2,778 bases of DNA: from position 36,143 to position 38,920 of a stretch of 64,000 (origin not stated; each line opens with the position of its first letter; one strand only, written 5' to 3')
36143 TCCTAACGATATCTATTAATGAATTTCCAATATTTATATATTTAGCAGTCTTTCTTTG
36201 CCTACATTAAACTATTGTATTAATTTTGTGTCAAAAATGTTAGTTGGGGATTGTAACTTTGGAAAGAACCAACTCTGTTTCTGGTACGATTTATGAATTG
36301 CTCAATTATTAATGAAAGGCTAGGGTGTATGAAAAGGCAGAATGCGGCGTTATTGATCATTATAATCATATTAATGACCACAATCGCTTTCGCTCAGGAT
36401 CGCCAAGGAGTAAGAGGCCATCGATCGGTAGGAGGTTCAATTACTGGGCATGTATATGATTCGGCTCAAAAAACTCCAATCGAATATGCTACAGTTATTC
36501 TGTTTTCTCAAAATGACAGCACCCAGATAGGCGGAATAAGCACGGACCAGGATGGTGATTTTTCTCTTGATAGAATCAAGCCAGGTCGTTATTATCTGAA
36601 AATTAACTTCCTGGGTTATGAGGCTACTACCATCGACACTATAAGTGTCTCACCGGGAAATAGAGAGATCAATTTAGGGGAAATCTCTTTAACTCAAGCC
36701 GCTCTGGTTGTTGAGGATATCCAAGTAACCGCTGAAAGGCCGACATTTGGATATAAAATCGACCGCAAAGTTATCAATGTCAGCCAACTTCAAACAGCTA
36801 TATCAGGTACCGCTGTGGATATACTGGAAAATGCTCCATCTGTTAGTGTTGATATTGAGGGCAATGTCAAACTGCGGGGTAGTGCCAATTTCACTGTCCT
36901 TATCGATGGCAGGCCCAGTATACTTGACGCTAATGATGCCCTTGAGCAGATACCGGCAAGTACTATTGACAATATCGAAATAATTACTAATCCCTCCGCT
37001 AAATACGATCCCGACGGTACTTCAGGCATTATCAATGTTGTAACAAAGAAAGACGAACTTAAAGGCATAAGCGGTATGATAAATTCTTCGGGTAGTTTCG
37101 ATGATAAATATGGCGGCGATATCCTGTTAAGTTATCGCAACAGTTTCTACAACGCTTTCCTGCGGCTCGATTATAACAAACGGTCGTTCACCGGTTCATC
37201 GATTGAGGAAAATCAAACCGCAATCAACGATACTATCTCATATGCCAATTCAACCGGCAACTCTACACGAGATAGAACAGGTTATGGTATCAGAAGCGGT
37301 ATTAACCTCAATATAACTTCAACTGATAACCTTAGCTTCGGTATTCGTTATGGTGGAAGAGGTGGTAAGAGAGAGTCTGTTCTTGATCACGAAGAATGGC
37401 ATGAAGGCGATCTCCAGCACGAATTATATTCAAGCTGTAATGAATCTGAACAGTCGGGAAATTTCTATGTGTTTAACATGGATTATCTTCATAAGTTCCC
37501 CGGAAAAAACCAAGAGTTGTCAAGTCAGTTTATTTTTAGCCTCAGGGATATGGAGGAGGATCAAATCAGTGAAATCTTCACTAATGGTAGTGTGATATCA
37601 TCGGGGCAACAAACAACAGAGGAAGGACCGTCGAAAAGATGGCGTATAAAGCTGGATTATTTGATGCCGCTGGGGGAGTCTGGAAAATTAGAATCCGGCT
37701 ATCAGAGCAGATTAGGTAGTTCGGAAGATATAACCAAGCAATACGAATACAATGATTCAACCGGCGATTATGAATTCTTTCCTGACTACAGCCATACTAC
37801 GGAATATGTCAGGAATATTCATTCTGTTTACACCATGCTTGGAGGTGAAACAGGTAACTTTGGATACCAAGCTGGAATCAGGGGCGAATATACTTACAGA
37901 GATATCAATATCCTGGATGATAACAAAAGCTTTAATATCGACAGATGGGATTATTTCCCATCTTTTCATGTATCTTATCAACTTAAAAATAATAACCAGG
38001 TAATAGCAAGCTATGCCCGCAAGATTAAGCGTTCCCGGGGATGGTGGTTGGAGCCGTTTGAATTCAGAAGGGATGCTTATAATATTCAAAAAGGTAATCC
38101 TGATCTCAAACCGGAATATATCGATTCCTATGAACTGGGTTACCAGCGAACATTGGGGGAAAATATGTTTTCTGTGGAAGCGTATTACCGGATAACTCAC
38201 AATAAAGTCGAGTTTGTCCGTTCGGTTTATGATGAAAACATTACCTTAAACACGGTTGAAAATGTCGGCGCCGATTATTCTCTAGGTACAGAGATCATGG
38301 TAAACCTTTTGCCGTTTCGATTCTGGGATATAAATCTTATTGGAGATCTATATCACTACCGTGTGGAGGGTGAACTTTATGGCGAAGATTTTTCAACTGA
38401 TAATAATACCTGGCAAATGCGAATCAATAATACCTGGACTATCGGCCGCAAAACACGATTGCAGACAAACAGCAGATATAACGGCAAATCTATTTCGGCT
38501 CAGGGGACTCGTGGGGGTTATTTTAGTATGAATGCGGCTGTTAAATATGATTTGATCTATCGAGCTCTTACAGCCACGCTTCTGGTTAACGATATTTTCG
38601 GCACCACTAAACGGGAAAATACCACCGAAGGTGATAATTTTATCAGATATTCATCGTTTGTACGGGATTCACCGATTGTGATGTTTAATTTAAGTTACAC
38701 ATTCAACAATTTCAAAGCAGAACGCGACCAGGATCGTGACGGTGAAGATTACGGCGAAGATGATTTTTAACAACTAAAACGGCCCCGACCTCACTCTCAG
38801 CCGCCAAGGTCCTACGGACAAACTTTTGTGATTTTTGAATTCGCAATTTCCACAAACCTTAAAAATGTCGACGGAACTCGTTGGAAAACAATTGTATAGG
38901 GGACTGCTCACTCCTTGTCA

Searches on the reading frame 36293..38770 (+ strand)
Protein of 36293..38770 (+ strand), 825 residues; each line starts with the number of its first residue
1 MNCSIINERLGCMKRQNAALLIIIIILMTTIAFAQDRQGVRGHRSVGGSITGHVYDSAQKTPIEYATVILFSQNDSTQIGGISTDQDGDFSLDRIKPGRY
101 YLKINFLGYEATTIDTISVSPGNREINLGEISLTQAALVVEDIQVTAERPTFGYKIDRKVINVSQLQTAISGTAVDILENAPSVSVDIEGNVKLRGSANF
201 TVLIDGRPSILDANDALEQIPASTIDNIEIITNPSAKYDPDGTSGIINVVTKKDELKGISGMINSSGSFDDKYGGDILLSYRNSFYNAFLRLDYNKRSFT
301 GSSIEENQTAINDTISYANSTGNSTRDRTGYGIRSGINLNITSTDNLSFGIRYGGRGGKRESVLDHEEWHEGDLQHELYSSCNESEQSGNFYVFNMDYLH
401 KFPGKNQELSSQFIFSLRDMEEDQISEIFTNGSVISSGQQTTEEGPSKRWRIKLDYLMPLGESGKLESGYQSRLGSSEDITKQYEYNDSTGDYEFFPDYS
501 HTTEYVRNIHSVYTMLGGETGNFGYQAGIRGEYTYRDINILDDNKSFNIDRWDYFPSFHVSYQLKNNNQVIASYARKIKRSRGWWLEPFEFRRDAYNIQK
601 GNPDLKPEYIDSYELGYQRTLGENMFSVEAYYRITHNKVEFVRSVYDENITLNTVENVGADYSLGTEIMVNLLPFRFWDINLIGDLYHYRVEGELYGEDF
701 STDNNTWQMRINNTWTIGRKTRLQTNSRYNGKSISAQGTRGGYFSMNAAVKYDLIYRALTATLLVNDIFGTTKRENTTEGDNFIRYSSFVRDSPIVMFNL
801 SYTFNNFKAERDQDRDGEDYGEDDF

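Call 65: search_protein_families(library=pfam, proteins=[window:36293-38770:+], max_evalue=0.0001)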
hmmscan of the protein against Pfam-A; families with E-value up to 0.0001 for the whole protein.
window:36293-38770:+ (825 aa): 5 families
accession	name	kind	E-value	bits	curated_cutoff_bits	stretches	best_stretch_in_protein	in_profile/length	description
PF14905.12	OMP_b-brl_3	-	1.6e-92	311.1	27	1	400-802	1-408/408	Outer membrane protein beta-barrel family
PF00593.30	TonB_dep_Rec_b-barrel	-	1.1e-15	58.9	27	1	300-764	38-432/436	TonB dependent receptor-like, beta-barrel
PF13620.12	CarboxypepD_reg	-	8.7e-15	55.3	32.3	1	49-124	1-74/82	Carboxypeptidase regulatory-like domain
PF13715.12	CarbopepD_reg_2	-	1.6e-11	44.5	32.2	1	50-123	1-68/88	CarboxypepD_reg-like domain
PF07715.20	Plug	-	8e-09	36.4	23.9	1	159-246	10-107/107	TonB-dependent Receptor Plug Domain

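Call 73: find_encoding_contigs(protein=window:36329-38770:+, flank=10000, max_places=10)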
Protein window:36329-38770:+ (813 aa): 3 contigs read that carry it; 1 place shown.
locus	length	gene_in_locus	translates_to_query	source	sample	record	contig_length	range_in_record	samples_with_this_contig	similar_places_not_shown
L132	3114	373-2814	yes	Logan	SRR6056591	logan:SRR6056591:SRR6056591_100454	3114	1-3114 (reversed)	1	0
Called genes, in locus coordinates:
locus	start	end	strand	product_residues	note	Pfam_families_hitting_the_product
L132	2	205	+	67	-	?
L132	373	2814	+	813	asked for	PF13620:CarboxypepD_reg, PF13715:CarbopepD_reg_2, PF22904:NOMO1-like_2nd (faint), PF07715:Plug, PF00593:TonB_dep_Rec_b-barrel, PF14905:OMP_b-brl_3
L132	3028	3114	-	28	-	?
